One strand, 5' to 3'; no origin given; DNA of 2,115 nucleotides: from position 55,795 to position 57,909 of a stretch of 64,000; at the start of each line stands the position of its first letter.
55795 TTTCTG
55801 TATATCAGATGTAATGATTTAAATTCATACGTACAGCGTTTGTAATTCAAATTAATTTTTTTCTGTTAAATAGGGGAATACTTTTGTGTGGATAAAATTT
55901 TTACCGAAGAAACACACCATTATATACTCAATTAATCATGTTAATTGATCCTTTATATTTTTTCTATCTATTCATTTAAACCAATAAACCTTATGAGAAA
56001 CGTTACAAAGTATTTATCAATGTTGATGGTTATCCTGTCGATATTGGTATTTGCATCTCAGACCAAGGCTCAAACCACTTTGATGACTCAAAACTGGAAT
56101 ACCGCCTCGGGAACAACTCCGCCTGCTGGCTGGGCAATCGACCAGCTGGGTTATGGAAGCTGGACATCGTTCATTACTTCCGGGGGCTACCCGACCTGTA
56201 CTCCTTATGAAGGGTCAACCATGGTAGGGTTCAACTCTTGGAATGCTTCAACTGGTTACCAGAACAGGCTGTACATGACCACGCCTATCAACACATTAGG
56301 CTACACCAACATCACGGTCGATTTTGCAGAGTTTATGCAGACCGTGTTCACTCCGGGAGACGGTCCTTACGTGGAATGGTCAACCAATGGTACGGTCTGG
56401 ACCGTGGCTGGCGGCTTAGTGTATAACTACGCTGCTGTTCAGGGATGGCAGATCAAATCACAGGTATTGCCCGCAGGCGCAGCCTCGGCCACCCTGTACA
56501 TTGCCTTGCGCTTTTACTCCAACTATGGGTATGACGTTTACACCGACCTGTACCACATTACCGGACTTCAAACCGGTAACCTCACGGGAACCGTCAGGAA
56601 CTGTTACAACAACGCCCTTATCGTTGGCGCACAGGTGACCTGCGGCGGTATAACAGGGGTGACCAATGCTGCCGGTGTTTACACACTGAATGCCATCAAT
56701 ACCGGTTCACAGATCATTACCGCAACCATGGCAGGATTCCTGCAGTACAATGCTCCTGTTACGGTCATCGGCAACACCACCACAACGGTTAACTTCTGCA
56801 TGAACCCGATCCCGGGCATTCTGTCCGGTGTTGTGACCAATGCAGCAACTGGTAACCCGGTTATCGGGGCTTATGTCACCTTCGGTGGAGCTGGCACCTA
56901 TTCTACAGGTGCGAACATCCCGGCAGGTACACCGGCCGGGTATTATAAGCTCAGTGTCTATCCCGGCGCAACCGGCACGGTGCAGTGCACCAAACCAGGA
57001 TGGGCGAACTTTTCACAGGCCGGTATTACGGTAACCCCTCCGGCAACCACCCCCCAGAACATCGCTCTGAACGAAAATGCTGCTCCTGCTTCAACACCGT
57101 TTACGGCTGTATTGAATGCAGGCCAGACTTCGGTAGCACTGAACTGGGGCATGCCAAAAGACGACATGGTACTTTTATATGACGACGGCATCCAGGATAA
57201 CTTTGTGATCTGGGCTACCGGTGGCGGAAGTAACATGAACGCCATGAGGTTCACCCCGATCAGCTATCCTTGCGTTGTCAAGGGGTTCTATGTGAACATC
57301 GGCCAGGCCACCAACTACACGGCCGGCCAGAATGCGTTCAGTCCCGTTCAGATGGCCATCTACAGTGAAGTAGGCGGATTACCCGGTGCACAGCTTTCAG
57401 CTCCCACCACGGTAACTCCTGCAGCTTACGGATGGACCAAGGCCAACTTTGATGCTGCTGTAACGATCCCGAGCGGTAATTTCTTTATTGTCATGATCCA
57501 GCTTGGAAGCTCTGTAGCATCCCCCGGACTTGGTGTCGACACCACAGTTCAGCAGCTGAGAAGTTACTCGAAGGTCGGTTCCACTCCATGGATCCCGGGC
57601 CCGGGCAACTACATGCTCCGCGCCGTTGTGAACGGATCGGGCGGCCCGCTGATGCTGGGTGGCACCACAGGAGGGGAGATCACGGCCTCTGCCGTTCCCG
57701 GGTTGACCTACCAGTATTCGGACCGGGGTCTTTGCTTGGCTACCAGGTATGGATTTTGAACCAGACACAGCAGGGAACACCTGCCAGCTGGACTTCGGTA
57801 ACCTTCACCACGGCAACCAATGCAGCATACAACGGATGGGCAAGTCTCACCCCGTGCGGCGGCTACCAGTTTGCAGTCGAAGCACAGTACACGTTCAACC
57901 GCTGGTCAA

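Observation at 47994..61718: T9SS cargo paralog locus with an embedded transmembrane LuxR-type regulator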

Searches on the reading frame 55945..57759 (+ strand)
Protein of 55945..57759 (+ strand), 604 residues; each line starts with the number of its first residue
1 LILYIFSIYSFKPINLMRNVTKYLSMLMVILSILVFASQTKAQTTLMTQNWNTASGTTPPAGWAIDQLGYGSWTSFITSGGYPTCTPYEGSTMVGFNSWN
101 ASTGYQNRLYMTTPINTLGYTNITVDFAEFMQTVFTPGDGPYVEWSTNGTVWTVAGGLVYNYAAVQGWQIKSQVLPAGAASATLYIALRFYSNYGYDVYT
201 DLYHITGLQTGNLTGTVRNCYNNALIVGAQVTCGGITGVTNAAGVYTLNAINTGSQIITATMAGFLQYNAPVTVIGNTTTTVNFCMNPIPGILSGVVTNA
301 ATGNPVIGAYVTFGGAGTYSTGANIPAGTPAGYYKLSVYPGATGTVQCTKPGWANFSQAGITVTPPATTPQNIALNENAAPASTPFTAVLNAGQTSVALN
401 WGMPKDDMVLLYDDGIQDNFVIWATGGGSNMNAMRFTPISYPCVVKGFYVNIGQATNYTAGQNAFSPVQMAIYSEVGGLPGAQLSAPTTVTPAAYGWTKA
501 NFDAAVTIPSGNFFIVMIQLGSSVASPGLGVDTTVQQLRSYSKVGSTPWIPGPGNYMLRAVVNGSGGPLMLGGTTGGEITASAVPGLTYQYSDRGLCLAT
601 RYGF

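Call 4: search_protein_families(library=pfam, proteins=[window:55945-57759:+], max_evalue=0.01)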
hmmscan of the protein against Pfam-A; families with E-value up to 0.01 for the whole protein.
window:55945-57759:+ (604 aa): 2 families
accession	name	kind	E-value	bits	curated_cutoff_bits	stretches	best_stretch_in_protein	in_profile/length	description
PF13620.12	CarboxypepD_reg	-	6e-16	59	32.3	2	213-286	2-81/82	Carboxypeptidase regulatory-like domain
PF13715.12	CarbopepD_reg_2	-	1.4e-08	35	32.2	1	213-286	1-76/88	CarboxypepD_reg-like domain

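Call 5: search_protein_families(library=ncbifam, proteins=[window:55945-57759:+], max_evalue=0.01)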
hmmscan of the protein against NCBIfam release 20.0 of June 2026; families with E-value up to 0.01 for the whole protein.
window:55945-57759:+ (604 aa): 1 family
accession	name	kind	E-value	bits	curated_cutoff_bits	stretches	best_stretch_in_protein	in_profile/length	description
NF052345.1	S_layer_anammox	exception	2.6e-09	35.1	1400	2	210-288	1312-1393/1596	Kustd1514 family S-layer glycoprotein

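Call 30: search_solved_structures(query=window:55993-57714:+, max_evalue=0.01)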
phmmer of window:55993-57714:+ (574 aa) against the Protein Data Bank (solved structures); distinct sequences matched with E-value up to 0.01: 0.

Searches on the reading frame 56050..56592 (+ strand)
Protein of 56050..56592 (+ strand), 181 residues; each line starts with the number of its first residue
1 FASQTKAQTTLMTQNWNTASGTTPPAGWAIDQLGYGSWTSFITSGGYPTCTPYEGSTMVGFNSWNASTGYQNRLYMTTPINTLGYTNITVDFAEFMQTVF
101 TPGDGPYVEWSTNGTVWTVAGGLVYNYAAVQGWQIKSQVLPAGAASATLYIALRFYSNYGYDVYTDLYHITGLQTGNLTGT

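Call 75: search_protein_families(library=pfam, proteins=[window:56050-56592:+], max_evalue=1)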
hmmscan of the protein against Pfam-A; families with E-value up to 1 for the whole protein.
seq(181 aa): 2 families
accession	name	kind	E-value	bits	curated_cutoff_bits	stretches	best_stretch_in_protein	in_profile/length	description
PF21471.3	Reelin_subrepeat-B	-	0.031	14.5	27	1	71-159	23-110/127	Reelin subrepeat B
PF07738.19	Sad1_UNC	-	0.078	13.5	22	1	128-170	89-126/132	Sad1 / UNC-like C-terminal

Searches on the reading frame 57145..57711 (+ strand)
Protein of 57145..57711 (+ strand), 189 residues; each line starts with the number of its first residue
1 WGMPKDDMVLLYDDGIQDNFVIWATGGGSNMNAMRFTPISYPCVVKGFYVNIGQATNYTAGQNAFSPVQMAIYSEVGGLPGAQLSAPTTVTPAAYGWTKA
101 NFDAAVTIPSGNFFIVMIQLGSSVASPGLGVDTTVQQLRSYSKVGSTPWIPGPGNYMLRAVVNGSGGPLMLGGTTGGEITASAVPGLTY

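Call 75: search_protein_families(library=pfam, proteins=[window:57145-57711:+], max_evalue=1)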
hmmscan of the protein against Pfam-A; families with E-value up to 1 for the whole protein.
seq(189 aa): 1 family
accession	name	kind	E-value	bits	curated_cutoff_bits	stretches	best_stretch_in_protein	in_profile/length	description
PF13313.11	DUF4082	-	0.033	14.6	28.4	1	80-121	52-93/143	Domain of unknown function (DUF4082)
